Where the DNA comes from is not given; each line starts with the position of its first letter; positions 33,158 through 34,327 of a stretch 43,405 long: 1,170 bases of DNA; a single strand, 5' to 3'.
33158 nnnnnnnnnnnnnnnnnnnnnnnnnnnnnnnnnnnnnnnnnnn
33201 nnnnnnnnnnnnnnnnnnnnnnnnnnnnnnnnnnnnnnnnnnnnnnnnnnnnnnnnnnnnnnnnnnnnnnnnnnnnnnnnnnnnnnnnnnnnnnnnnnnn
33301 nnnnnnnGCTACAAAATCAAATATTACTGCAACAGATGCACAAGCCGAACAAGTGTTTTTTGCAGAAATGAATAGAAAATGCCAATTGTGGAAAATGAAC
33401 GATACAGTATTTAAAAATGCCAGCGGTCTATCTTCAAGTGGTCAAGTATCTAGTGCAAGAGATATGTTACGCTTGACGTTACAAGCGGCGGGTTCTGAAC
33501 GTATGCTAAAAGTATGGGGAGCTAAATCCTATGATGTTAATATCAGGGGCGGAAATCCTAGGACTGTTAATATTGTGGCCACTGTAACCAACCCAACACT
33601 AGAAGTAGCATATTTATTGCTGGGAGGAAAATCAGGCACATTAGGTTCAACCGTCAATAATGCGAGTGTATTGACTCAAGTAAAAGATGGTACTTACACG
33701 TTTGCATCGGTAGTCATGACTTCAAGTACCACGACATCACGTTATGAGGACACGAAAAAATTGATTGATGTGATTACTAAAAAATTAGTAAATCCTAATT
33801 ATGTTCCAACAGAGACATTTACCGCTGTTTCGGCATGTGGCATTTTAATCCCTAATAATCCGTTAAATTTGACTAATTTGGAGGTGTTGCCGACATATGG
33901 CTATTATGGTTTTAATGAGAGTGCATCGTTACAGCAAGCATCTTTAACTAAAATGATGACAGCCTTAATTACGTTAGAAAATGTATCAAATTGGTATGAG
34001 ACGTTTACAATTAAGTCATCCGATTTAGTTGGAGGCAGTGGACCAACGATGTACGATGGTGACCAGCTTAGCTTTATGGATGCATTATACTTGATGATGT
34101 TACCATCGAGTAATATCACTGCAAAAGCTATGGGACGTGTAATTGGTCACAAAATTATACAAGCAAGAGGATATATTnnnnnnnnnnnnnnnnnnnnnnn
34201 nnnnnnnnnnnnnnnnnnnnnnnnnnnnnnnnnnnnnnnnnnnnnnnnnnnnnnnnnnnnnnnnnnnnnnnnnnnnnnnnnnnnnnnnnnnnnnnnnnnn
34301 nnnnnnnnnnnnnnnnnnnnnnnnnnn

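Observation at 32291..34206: Extra tail gene between Dit and Tal encodes a circularly permuted S11 D-Ala-D-Ala carboxypeptidase (PBP5-like) domain with all catalytic motifs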

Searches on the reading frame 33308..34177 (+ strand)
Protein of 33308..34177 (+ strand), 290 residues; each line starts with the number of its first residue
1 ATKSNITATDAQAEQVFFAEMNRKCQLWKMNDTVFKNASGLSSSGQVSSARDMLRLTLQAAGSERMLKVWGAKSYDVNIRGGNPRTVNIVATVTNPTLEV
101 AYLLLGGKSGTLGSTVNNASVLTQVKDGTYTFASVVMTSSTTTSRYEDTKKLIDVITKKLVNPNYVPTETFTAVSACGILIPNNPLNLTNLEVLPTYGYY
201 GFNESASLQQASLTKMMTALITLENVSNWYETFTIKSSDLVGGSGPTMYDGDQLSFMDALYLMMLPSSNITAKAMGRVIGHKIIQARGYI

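Call 15: find_homologous_proteins(query=window:33308-34177:+, max_evalue=0.001)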
Query window:33308-34177:+ (290 aa): 38 proteins with E <= 0.001 among 1617 candidates.
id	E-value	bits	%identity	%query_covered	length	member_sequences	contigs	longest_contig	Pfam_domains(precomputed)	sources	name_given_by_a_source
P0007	5.5e-135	467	75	95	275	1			PF13354.13,PF00768.26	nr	nr:serine hydrolase [Enterococcus sp. DIV2402]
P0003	5.0e-106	372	62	99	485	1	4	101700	PF13354.13,PF00768.26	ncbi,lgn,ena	-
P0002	8.2e-90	319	73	69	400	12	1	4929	PF00768.26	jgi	jgi:hypothetical protein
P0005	2.4e-74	268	50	94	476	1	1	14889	PF13354.13,PF00768.26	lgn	-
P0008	7.6e-73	263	49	96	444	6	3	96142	PF13354.13,PF00768.26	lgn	-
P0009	3.0e-66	242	45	98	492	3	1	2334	PF13354.13,PF00768.26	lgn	-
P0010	1.6e-64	236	43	98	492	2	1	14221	PF13354.13,PF00768.26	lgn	-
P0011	2.4e-64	236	44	99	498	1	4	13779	PF13354.13,PF00768.26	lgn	-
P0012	1.2e-63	233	45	96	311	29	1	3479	PF13354.13,PF00768.26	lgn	-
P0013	2.3e-62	229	46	93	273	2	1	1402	PF13354.13,PF00768.26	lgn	-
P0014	5.7e-60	221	42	99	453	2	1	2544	PF13354.13,PF00768.26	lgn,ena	-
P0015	1.4e-56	210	43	98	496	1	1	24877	PF13354.13,PF00768.26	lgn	-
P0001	4.2e-50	189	99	32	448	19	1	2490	PF00768.26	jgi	jgi:hypothetical protein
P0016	1.1e-49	188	40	98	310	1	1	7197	PF13354.13,PF00768.26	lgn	-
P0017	2.1e-36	144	34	97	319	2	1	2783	PF13354.13,PF00768.26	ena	-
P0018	1.9e-30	124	38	52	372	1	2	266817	PF13354.13,PF00768.26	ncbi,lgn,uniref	ncbi:hypothetical protein WNY59_14315 [Ahrensia kielensis]|uniref:Peptidase S11 D-alanyl-D-alanine c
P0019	7.0e-30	123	30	97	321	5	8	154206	PF00768.26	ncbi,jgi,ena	-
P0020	3.8e-29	120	38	52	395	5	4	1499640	PF13354.13,PF00768.26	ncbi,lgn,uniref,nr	ncbi:D-alanyl-D-alanine carboxypeptidase [Paracoccus methylovorus]|uniref:D-alanyl-D-alanine carboxy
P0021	4.0e-26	110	35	50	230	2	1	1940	PF13354.13,PF00768.26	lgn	-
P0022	2.8e-12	65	44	26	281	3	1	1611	PF13354.13,PF00768.26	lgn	-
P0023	4.2e-11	61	44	29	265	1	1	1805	PF13354.13,PF00768.26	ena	-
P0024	4.6e-9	54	38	33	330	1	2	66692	PF00768.26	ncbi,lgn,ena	-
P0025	8.0e-8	50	37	23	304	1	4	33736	PF13354.13,PF00768.26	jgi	jgi:D-alanyl-D-alanine endopeptidase (penicillin-binding protein 7)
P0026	1.1e-7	50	43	25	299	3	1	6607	PF00768.26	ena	-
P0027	1.5e-7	49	40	28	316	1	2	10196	PF00768.26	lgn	-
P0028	1.1e-6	47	31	48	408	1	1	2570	PF19127.7,PF01473.27,PF00768.26,PF19085.7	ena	-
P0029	1.2e-6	46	28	48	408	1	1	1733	PF19127.7,PF01473.27,PF00768.26,PF19085.7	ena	-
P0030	1.2e-6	46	34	27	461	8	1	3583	PF13354.13,PF07943.19,PF00768.26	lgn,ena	-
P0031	4.8e-6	45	27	43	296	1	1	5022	PF13354.13,PF00768.26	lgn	-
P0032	1.5e-5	43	34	30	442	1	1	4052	PF13354.13,PF02113.21,PF07943.19,PF00768.26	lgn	-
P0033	1.6e-5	43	61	14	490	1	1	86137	PF13354.13,PF02113.21,PF00768.26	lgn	-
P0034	1.7e-5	43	31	27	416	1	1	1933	PF13354.13,PF00768.26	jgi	jgi:serine-type D-Ala-D-Ala carboxypeptidase (penicillin-binding protein 5/6)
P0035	3.8e-5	42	28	52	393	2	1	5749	PF13354.13,PF00768.26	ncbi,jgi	ncbi:MAG: D-alanyl-D-alanine carboxypeptidase family protein [Parachlamydiales bacterium]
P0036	1.6e-4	39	30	28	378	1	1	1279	PF13354.13,PF07943.19,PF00768.26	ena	-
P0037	2.2e-4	39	25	49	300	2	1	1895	PF00768.26,PF00905.28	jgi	-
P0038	3.7e-4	38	55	15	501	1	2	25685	PF13354.13,PF05036.19,PF00768.26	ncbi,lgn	-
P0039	4.0e-4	38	31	33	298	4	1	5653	PF00768.26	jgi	-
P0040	9.8e-4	37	50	15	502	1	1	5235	PF13354.13,PF00768.26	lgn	-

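Call 27: predict_structure(alignment_id=A1)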
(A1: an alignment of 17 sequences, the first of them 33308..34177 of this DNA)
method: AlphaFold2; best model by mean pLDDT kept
length: 290 residues; sequences in the alignment: 17
mean_pLDDT: 91.1   pTM: 0.90
mean pLDDT of the five models: 91.1, 90.7, 90.4, 90.2, 89.8
residues with pLDDT >= 90: 219; 70-90: 59; 50-70: 9; < 50: 3
segments of 3 or more residues with pLDDT < 50: 1-3
pLDDT, mean of each block of 10 residues (from residue 1): 66 94 95 89 79 97 93 94 93 89 93 89 92 96 95 96 93 97 89 91 94 93 94 95 86 97 87 95 83
secondary structure, 60 per line:
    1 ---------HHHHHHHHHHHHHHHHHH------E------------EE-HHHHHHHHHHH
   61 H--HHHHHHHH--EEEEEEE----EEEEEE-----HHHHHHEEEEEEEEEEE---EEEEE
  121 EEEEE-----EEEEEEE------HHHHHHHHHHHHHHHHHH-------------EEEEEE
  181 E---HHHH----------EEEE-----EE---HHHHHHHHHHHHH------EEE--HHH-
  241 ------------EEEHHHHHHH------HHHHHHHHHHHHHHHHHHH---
elements in order: H10-27 H50-61 H64-71 E74-80 E85-90 H96-101 E102-112 E116-125 E131-137 H144-161 E175-181 H185-188 E199-202 H213-225 E232-234 E253-255 H256-262 H269-287
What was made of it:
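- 33791..33829 (+): Linker joining the ancestral C-terminus (last helix) to the ancestral N-terminus (beta1). AF2 secondary structure H144-161 / E175-181 in domain numbering (call 27).
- On Peptidase S11 / Pfam PF00768 (D-Ala-D-Ala carboxypeptidase, PBP5-like): AF2 pLDDT 91, pTM 0.90, with the expected elements in rotated order (call 27).
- The order of secondary-structure elements is that of a rotated PB domain (call 27). AF2 folds the chain as one compact domain, pTM 0.90 (call 27).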

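Call 31: fold_search(model_id=the predicted structure, library=pdb)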
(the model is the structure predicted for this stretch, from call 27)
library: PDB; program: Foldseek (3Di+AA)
matches with E <= 10: 413; with E <= 0.001: 0
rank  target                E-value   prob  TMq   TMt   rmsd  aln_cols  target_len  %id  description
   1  1omo_A                3.0e-01  0.12  0.12  0.11  15.6       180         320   12  alanine dehydrogenase dimer w/bound NAD (archaeal) (released 2004-07-06)
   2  7op1                  4.4e-01  0.05  0.14  0.05  23.5       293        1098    8  Cryo-EM structure of P5B-ATPase E2PiAlF/SPM (released 2021-06-30)
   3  6dec_F                5.1e-01  0.14  0.17  0.25  13.5       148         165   11  Crystal structure of Bos taurus Arp2/3 complex binding with C-terminus of Homo sapiens SPIN90 (released 2018-10-24)
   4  1vll_A                5.1e-01  0.08  0.11  0.10  16.8       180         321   11  Crystal structure of alanine dehydrogenase (AF1665) from Archaeoglobus fulgidus at 2.80 A resolution (released 2004-09-21)
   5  7aqg_A                6.3e-01  0.03  0.10  0.09  20.0       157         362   10  Crystal Structure of Small Molecule Inhibitor TM5484 Bound to Stabilized Active Plasminogen Activator Inhibitor-1 (PAI (released 2021-02-24)
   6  6jxh_A                7.4e-01  0.03  0.13  0.05  21.5       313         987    7  K+-bound E2-MgF state of the gastric proton pump (Tyr799Trp) (released 2019-08-14)
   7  6jxi_A                8.3e-01  0.05  0.15  0.06  21.3       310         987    8  Rb+-bound E2-MgF state of the gastric proton pump (Tyr799Trp) (released 2019-08-14)
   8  1oc0_A                8.3e-01  0.04  0.11  0.10  18.1       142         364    9  plasminogen activator inhibitor-1 complex with somatomedin B domain of vitronectin (released 2003-06-19)
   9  5zrf_A                8.7e-01  0.05  0.13  0.07  16.2       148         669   10  Crystal structure of human topoisomerase II beta in complex with 5-iodouridine-containing-DNA and etoposide in space g (released 2018-08-08)
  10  7rbp_B                1.0e+00  0.14  0.16  0.18  17.4       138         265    9  Medicago truncatula D-1-piperideine-2-carboxylic acid reductase (released 2022-07-06)
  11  8ijv_A                1.0e+00  0.03  0.14  0.06  20.9       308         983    7  Cryo-EM structure of the gastric proton pump with bound DQ-02 (released 2023-08-30)
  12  3q03_B                1.1e+00  0.03  0.10  0.08  17.7       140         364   11  Crystal structure of plasminogen activator inhibitor-1 in a metastable active conformation. (released 2011-06-22)
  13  6i8s_A                1.1e+00  0.03  0.11  0.10  19.8       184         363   10  Discovery and characterisation of an antibody that selectively modulates the inhibitory activity of plasminogen activa (released 2019-02-13)
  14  7rbp_A                1.1e+00  0.18  0.17  0.15  15.2       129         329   10  Medicago truncatula D-1-piperideine-2-carboxylic acid reductase (released 2022-07-06)
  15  3r4l_A                1.1e+00  0.08  0.09  0.08   9.3        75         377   11  Human very long half life Plasminogen Activator Inhibitor type-1 (released 2011-11-02)
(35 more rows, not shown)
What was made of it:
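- Tried and rejected: Foldseek, domain model against PDB (call 31).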

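Call 33: search_protein_representatives(alignment_id=A2)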
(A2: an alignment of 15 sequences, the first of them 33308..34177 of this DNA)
Query: 15 sequences, 288 profile positions. Proteins with E-value up to 0.001 (for the whole library): 30334; up to 1e-10: 17685; up to 1e-30: 538. The best 150 are listed.
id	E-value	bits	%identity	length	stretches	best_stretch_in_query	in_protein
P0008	5.1e-127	439.8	-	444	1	2-283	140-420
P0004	6.6e-120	416.5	-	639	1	4-287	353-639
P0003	2.4e-117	408.1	-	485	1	3-287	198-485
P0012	3.9e-116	404.1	-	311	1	5-281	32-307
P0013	4.0e-116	404.1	-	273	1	21-287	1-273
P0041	2.3e-102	358.9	-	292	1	8-285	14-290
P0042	7.4e-100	350.7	-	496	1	3-287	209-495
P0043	9.1e-93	327.4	-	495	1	5-281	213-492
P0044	4.2e-92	325.2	-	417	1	14-284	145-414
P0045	1.7e-90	320.0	-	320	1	3-285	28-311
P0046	1.0e-89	317.4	-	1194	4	15-153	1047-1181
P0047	2.7e-84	299.6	-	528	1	9-283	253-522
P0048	1.9e-81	290.3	-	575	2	11-165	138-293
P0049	2.5e-81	289.9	-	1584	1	5-283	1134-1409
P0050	3.4e-81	289.4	-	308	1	10-282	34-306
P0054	1.3e-77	277.6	-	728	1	8-287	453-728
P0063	8.5e-75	268.4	-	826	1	10-284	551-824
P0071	1.1e-71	258.2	-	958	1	8-281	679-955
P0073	5.5e-71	255.9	-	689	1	6-283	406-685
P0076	1.2e-70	254.9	-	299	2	127-284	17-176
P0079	3.4e-70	253.3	-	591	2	125-285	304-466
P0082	1.7e-69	251.1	-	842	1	4-280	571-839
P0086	5.4e-69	249.4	-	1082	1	9-284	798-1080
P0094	2.7e-66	240.6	-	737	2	123-282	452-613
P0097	9.5e-66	238.7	-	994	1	2-280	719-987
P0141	1.4e-59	218.5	-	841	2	16-156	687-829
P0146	2.1e-59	217.9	-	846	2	123-282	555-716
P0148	3.8e-59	217.1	-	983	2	15-159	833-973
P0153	1.8e-58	214.9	-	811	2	116-285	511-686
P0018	2.8e-56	207.7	-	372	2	15-156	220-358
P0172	6.0e-56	206.6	-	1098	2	15-157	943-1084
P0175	9.3e-56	206.0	-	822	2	14-157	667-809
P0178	2.2e-55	204.8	-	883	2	125-282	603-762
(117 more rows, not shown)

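Call 37: find_encoding_contigs(protein=P0019, flank=6000, max_places=2)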
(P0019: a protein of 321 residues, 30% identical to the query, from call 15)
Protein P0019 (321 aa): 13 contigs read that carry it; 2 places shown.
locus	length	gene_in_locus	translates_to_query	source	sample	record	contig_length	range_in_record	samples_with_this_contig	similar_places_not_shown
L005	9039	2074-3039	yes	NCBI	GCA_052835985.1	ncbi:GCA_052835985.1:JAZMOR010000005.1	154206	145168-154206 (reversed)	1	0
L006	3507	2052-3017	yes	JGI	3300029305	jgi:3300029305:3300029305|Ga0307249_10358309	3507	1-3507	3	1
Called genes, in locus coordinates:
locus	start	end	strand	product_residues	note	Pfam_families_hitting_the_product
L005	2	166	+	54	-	?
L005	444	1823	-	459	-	PF14376:Haem_bd, PF00034:Cytochrom_C (faint), PF13442:Cytochrome_CBB3 (faint), PF03150:CCP_MauG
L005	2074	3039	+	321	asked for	PF00768:Peptidase_S11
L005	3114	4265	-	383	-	-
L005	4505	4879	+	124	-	PF01880:Desulfoferrodox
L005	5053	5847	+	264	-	PF03807:F420_oxidored, PF14748:P5CR_dimer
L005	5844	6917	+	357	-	PF00696:AA_kinase, PF01472:PUA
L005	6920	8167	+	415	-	PF00171:Aldedh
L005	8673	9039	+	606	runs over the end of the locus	PF00920:ILVD_EDD_N, PF24877:ILV_EDD_C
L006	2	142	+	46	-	?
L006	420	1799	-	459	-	PF14376:Haem_bd, PF00034:Cytochrom_C (faint), PF13442:Cytochrome_CBB3 (faint), PF03150:CCP_MauG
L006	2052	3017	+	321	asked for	PF00768:Peptidase_S11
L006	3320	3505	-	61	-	?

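Call 41: fold_search(model_id=the predicted structure, library=viral)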
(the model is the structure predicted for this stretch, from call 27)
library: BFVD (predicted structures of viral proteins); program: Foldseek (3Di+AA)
matches with E <= 10: 387; with E <= 0.001: 1
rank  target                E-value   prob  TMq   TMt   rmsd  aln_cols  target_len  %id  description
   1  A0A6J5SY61            5.5e-04  1.00  0.40  0.50   4.9       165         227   16  DacC D-alanyl-D-alanine carboxypeptidase [uncultured Caudovirales phage]
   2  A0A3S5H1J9            1.7e-01  0.03  0.12  0.06  25.7       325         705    9  Portal protein [Streptococcus phage SW19]
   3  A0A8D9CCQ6            4.5e-01  0.14  0.15  0.19  15.0       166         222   13  Uncharacterized protein [uncultured marine phage]
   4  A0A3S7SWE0            4.7e-01  0.04  0.12  0.10  18.5       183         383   11  (no name in the UniProt tables at hand)
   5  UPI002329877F         4.7e-01  0.02  0.11  0.09  20.7       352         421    8  (no name look-up for this kind of identifier)
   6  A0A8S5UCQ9            5.0e-01  0.13  0.12  0.21  16.1       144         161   10  Uncharacterized protein [Siphoviridae sp. ctgN495]
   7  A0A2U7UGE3            5.0e-01  0.06  0.12  0.16  15.3       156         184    9  Uncharacterized protein [Pandoravirus macleodensis]
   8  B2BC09                5.6e-01  0.08  0.13  0.11  17.7       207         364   11  Serine protease inhibitor 3 [Vaccinia virus]
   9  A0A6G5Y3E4            9.0e-01  0.12  0.17  0.31  11.4       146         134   13  (no name in the UniProt tables at hand)
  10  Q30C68                1.0e+00  0.07  0.13  0.08  14.4       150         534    6  Uncharacterized protein [Operophtera brumata cypovirus 19]
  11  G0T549                1.1e+00  0.03  0.12  0.08  19.2       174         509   12  Protein kinase domain-containing protein [Wiseana iridescent virus]
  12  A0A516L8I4            1.1e+00  0.08  0.14  0.28  15.5       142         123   10  (no name in the UniProt tables at hand)
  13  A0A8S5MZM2            1.1e+00  0.05  0.09  0.13  10.9        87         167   11  Uncharacterized protein [Siphoviridae sp. ctoMB99]
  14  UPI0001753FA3         1.2e+00  0.12  0.16  0.32  11.9       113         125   12  (no name look-up for this kind of identifier)
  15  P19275                1.2e+00  0.04  0.13  0.08  16.4       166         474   10  Viral protein TPX [Thermoproteus tenax virus 1 (strain VT3)]
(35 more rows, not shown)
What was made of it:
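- On Peptidase S11 / Pfam PF00768 (D-Ala-D-Ala carboxypeptidase, PBP5-like): BFVD phage DacC model matches at TM 0.40/0.50 over 165 columns (call 41).
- Foldseek against BFVD hits a phage DacC model (prob 1.0, TM 0.40/0.50 over 165 columns), the half-domain match expected for a permutant (call 41).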

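Call 51: find_related_loci(query=A3, collection=viral_contigs, flank=8000)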
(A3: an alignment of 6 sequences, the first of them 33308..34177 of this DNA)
Query A3 (290 aa) in viral_contigs; peptide patterns used: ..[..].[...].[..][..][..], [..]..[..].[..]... (x = any residue, [..] = any of these).
80 stretches matched a pattern; 4 encode a relative of the query (tblastn E <= 1e-3); 4 distinct loci.
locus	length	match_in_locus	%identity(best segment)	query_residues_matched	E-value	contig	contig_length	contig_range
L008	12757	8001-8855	47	6-290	2e-77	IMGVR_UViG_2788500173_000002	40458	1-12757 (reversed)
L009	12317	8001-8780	36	13-283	3e-39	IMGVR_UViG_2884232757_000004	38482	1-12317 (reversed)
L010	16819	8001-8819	41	9-289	3e-61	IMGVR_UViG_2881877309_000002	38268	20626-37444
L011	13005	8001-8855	47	6-290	6e-78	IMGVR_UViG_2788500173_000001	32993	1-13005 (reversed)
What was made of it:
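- Tried and rejected: A 6-sequence alignment gave four useful IMG/VR loci (call 51).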

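Call 63: search_protein_families(library=pfam, proteins=[P0082, P0049, P0086, P0071, P0097, P0063, P0073, P0054, P0079, P0048], max_evalue=0.01)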
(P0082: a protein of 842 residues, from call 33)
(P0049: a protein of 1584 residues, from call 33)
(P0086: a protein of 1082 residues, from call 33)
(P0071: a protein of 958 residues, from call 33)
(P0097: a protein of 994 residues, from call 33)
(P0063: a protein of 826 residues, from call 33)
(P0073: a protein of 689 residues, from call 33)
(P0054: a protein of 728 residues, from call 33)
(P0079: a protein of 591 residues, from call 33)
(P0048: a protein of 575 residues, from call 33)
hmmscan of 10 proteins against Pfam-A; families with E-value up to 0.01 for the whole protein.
P0082 (842 aa): 2 families
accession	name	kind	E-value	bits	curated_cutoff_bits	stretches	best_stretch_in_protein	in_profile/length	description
PF00768.25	Peptidase_S11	-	5.9e-21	75.5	27.6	2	581-686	119-220/239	D-alanyl-D-alanine carboxypeptidase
PF13354.11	Beta-lactamase2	-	2.7e-07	30.6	22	1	756-837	13-100/214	Beta-lactamase enzyme family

P0049 (1584 aa): 6 families
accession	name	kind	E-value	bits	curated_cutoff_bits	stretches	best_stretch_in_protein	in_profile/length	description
PF00246.29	Peptidase_M14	-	1.8e-21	77.5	21.6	1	842-1070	1-245/286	Zinc carboxypeptidase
PF00768.25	Peptidase_S11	-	4.4e-19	69.3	27.6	2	1143-1249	119-220/239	D-alanyl-D-alanine carboxypeptidase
PF16075.10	DUF4815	-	1.4e-05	24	30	1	7-83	4-80/570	Domain of unknown function (DUF4815)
PF10994.13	DUF2817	-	1.8e-05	24.8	23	1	891-963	53-118/341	Protein of unknown function (DUF2817)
PF13354.11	Beta-lactamase2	-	8e-05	22.5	22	1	1324-1403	14-99/214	Beta-lactamase enzyme family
PF20129.4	DUF6519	-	0.0014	17.7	22.4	1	4-65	5-67/593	Family of unknown function (DUF6519)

P0086 (1082 aa): 4 families
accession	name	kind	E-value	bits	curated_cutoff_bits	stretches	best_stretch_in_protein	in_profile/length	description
PF00768.25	Peptidase_S11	-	4.4e-17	62.8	27.6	2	803-848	119-165/239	D-alanyl-D-alanine carboxypeptidase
PF01391.23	Collagen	-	2.2e-10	40.6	27.2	2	130-171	3-44/60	Collagen triple helix repeat (20 copies)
PF22337.1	Phage_fiber_rpt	-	1.8e-07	31.1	27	1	248-276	1-29/34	Phage tail fiber repeats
PF13354.11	Beta-lactamase2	-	2.3e-06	27.6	22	1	992-1074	11-100/214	Beta-lactamase enzyme family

P0071 (958 aa): 2 families
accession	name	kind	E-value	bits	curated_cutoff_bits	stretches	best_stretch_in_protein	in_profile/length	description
PF00768.25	Peptidase_S11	-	1.3e-12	48.1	27.6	2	686-781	120-211/239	D-alanyl-D-alanine carboxypeptidase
PF13354.11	Beta-lactamase2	-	6.5e-05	22.8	22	0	871-953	13-101/214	Beta-lactamase enzyme family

P0097 (994 aa): 2 families
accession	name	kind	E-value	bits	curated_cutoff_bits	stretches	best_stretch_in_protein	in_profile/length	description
PF00768.25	Peptidase_S11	-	2.5e-13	50.5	27.6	2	903-983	26-115/239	D-alanyl-D-alanine carboxypeptidase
PF13354.11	Beta-lactamase2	-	6e-07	29.5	22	1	904-986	13-101/214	Beta-lactamase enzyme family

P0063 (826 aa): 2 families
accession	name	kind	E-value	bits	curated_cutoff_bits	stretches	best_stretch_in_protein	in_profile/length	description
PF00768.25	Peptidase_S11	-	1.7e-22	80.5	27.6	2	555-657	119-216/239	D-alanyl-D-alanine carboxypeptidase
PF13354.11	Beta-lactamase2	-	2.3e-06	27.5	22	1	738-820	14-102/214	Beta-lactamase enzyme family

P0073 (689 aa): 2 families
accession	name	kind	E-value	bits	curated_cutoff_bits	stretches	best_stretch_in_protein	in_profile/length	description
PF00768.25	Peptidase_S11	-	4.6e-22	79.1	27.6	2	413-527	118-224/239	D-alanyl-D-alanine carboxypeptidase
PF13354.11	Beta-lactamase2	-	8.1e-09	35.6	22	1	605-683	19-103/214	Beta-lactamase enzyme family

P0054 (728 aa): 4 families
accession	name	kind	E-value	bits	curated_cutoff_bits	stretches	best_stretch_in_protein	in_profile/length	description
PF00768.25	Peptidase_S11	-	1.1e-18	68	27.6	2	627-717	16-115/239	D-alanyl-D-alanine carboxypeptidase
PF10651.15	BppU_N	-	9e-15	55.1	23.1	1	8-157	4-139/142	BppU N-terminal domain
PF01391.23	Collagen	-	4.5e-09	36.4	27.2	1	168-226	1-59/60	Collagen triple helix repeat (20 copies)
PF13354.11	Beta-lactamase2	-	5.8e-06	26.2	22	1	633-725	12-106/214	Beta-lactamase enzyme family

P0079 (591 aa): 5 families
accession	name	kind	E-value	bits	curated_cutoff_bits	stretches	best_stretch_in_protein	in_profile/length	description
PF00768.25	Peptidase_S11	-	3.3e-17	63.2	27.6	1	377-589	26-224/239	D-alanyl-D-alanine carboxypeptidase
PF13354.11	Beta-lactamase2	-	2.3e-09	37.4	22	1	378-517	13-142/214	Beta-lactamase enzyme family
PF02113.21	Peptidase_S13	-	1.5e-06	27.6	22.8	0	375-406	30-61/444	D-Ala-D-Ala carboxypeptidase 3 (S13) family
PF01391.23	Collagen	-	0.0003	20.9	27.2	1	14-41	4-31/60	Collagen triple helix repeat (20 copies)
PF00905.27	Transpeptidase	-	0.002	17.8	22.1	1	367-455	29-112/299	Penicillin binding protein transpeptidase domain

P0048 (575 aa): 3 families
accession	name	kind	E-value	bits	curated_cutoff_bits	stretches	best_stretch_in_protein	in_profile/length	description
PF00768.25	Peptidase_S11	-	1.8e-21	77.1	27.6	2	138-239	116-212/239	D-alanyl-D-alanine carboxypeptidase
PF13354.11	Beta-lactamase2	-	1.4e-06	28.2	22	1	477-566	5-100/214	Beta-lactamase enzyme family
PF02018.23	CBM_4_9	-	0.00017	22.4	25.9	1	298-404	2-118/136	Carbohydrate binding domain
